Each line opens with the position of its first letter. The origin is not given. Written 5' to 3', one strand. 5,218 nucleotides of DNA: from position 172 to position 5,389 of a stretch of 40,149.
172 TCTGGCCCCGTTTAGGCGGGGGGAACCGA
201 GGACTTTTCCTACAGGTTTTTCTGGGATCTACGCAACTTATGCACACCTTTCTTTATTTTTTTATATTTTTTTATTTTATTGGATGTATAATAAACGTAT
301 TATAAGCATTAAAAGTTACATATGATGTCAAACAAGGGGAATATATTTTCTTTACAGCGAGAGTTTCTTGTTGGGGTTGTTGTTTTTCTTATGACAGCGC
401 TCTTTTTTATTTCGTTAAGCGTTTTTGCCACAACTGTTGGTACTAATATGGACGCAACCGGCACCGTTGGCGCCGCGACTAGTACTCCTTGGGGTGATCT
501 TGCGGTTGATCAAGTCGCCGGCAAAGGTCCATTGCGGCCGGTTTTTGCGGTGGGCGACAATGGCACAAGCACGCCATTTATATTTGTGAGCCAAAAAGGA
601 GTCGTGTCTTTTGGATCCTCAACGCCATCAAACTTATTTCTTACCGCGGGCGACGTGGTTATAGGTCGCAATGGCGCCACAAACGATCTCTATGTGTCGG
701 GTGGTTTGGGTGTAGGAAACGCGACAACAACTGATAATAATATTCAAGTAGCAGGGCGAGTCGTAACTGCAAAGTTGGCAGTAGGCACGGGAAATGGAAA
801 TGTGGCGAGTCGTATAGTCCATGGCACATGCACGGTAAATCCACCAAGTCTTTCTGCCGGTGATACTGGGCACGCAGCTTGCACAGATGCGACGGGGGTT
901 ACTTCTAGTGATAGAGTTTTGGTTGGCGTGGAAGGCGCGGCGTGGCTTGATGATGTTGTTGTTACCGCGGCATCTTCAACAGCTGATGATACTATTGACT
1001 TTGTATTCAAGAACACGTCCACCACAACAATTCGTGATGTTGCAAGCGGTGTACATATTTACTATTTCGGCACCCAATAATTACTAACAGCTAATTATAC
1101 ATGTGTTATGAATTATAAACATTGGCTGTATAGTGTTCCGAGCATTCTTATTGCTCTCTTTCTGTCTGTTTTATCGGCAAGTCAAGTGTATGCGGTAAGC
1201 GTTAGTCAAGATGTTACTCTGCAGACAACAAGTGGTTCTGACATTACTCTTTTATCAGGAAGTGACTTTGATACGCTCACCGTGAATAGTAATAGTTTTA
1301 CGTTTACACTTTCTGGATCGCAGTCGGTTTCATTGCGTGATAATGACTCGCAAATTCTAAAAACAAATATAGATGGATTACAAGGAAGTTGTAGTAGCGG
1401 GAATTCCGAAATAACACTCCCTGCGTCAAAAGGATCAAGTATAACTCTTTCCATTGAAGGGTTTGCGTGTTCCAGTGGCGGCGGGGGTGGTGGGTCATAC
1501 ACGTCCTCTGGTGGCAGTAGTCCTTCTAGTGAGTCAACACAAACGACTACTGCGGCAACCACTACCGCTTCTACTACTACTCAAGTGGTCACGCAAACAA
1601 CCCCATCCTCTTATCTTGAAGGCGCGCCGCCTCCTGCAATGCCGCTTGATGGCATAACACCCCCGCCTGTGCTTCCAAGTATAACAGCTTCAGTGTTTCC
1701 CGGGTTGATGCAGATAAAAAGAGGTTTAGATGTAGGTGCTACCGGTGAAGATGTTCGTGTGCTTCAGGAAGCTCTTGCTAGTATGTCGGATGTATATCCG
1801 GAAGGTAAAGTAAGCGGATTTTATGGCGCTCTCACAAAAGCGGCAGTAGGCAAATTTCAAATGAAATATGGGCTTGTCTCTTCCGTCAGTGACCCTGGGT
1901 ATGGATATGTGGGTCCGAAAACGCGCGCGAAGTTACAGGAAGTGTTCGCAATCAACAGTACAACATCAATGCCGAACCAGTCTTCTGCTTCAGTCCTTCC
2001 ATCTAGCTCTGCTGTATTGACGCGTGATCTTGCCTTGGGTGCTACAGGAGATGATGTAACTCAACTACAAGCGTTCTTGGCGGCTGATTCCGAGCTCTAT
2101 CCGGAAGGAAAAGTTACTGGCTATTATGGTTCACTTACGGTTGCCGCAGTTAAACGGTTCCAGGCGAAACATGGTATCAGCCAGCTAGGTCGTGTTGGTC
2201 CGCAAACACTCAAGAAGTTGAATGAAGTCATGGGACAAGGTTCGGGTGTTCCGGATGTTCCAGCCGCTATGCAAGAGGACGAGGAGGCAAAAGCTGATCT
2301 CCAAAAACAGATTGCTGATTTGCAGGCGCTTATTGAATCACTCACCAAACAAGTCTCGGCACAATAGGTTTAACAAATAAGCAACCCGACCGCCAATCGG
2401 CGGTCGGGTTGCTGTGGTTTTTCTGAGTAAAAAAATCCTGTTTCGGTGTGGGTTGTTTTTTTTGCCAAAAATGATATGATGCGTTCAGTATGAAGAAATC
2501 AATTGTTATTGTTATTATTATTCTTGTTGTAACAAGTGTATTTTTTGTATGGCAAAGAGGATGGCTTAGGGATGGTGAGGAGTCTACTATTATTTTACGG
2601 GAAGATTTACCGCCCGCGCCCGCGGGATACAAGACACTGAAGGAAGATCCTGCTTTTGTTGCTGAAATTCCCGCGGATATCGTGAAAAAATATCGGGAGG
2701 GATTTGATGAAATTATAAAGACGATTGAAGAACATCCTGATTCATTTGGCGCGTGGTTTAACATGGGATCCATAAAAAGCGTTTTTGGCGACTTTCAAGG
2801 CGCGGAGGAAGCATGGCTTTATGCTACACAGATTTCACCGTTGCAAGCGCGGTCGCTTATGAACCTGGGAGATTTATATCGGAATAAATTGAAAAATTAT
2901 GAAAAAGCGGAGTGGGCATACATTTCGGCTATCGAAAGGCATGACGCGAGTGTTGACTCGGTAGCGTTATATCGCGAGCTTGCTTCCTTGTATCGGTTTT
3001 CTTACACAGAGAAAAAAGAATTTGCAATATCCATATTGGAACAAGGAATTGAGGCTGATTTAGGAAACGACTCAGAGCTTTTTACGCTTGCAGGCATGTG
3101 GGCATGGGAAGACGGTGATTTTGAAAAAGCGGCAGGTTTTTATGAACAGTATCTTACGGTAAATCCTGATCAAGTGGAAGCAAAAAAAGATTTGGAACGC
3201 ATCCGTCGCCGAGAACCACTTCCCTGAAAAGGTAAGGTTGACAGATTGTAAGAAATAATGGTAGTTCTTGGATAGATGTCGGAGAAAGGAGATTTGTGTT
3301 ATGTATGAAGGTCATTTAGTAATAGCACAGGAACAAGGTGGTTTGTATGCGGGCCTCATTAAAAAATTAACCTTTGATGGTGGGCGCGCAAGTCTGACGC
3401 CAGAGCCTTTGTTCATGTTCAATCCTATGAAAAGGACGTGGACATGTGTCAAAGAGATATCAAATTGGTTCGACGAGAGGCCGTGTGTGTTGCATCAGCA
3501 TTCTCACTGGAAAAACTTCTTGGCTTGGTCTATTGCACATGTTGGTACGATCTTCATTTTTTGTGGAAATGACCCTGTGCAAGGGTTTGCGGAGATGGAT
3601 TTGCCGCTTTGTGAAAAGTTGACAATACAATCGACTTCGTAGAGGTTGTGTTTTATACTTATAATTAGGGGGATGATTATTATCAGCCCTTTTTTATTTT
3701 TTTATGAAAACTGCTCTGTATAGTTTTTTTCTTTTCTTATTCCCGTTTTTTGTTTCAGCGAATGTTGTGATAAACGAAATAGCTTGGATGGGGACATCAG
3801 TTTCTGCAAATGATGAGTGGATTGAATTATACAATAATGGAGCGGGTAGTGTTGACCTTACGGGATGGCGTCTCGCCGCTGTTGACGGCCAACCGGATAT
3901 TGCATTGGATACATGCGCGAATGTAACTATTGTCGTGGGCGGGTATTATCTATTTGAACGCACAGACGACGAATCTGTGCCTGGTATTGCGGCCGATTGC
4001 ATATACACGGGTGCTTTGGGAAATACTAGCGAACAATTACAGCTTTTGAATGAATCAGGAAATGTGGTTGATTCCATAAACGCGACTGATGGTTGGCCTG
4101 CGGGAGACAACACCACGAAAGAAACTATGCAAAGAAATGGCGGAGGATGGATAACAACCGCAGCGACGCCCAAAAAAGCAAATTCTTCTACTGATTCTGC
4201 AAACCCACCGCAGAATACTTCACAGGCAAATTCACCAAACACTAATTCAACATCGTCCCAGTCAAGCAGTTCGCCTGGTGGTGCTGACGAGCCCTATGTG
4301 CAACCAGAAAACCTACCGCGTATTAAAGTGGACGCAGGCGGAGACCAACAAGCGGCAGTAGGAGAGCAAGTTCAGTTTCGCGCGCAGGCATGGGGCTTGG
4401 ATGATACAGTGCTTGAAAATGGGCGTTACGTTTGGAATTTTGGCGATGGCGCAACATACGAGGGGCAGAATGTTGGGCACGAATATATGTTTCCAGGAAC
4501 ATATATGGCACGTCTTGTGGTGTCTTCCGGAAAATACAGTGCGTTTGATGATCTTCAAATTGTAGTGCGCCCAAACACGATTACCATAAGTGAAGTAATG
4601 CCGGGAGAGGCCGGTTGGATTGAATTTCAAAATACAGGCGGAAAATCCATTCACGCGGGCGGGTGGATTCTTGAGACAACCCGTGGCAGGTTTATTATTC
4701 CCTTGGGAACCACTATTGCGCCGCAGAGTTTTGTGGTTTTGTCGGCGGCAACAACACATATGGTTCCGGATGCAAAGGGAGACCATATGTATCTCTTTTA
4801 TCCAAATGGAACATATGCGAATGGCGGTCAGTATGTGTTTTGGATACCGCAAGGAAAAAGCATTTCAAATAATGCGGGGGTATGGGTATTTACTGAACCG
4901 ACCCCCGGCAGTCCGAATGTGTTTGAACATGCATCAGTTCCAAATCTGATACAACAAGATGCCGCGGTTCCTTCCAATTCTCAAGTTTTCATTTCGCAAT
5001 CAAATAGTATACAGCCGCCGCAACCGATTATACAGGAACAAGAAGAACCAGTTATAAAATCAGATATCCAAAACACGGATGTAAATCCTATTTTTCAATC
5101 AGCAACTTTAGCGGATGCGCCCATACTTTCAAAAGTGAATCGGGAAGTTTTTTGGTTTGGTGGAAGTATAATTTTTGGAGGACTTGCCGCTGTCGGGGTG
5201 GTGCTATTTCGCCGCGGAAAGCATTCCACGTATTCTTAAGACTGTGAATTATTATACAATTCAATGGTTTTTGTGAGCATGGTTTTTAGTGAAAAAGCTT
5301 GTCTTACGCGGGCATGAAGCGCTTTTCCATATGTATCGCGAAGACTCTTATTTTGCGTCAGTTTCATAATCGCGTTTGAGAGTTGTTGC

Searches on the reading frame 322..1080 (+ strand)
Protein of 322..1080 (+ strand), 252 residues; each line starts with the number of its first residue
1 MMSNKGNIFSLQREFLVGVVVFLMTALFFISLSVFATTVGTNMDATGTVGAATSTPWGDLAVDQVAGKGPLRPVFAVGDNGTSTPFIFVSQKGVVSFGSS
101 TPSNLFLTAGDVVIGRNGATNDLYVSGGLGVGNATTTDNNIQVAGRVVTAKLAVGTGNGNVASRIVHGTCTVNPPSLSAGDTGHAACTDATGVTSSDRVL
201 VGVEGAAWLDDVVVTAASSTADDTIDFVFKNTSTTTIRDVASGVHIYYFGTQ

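Call 6: search_protein_families(library=pfam, proteins=[window:322-1080:+], max_evalue=0.001)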
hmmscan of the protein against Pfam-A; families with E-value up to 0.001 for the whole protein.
window:322-1080:+ (252 aa): 0 families

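Call 56: search_protein_families(library=pfam, proteins=[window:322-1080:+], max_evalue=1)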
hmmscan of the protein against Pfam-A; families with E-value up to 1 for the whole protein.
window:322-1080:+ (252 aa): 1 family
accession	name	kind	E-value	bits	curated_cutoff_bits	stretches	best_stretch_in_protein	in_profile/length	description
PF01061.29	ABC2_membrane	-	0.4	10.6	26.9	1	9-57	122-173/211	ABC-2 type transporter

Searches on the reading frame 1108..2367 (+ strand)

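Call 6: search_protein_families(library=pfam, proteins=[window:1108-2367:+], max_evalue=0.001)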
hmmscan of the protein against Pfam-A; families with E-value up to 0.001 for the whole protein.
window:1108-2367:+ (419 aa): 2 families
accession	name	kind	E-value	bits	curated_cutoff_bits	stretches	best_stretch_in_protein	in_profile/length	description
PF01471.23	PG_binding_1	-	2.6e-25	88.8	23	2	313-371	1-57/57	Putative peptidoglycan binding domain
PF09374.15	PG_binding_3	-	0.0009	19.8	24.6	0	216-247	3-31/76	Predicted Peptidoglycan domain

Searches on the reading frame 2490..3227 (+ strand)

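Call 6: search_protein_families(library=pfam, proteins=[window:2490-3227:+], max_evalue=0.001)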
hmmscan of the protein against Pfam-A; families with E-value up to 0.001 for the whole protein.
window:2490-3227:+ (245 aa): 9 families
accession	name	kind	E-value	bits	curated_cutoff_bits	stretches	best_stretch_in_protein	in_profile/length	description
PF13424.12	TPR_12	-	3.6e-08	33.9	30.1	0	119-189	2-74/77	Tetratricopeptide repeat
PF13432.12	TPR_16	-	2.9e-07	31.3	32.7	0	100-149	11-58/65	Tetratricopeptide repeat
PF13431.12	TPR_17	-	3.6e-07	30.4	24.4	0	77-106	4-33/34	Tetratricopeptide repeat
PF13181.12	TPR_8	-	4.4e-07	30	25.7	0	120-149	1-29/34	Tetratricopeptide repeat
PF13176.12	TPR_7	-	1e-06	28.8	27.9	0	204-227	8-33/36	Tetratricopeptide repeat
PF23914.1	TPR_CcmH_CycH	-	1.9e-06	28.3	42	0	126-227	56-153/158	Cytochrome c-type biogenesis protein H TPR domain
PF00515.34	TPR_1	-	2.1e-06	27.8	27.8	0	209-227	15-33/34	Tetratricopeptide repeat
PF07719.23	TPR_2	-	6.5e-06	26.3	27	0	200-227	6-33/34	Tetratricopeptide repeat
PF13428.12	TPR_14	-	1e-05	26.2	23.5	0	200-233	6-39/44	Tetratricopeptide repeat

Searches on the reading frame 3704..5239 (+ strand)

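Call 6: search_protein_families(library=pfam, proteins=[window:3704-5239:+], max_evalue=0.001)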
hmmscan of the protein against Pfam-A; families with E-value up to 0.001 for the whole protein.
window:3704-5239:+ (511 aa): 3 families
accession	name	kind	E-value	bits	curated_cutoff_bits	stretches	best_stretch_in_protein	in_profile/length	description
PF00932.25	LTD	-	2.9e-24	86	34.3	2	18-127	5-107/109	Lamin Tail Domain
PF18911.6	PKD_4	-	4.4e-15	55.9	27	1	209-276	6-71/85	PKD domain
PF00801.26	PKD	-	9.4e-08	32.4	23.5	1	214-287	8-79/80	PKD domain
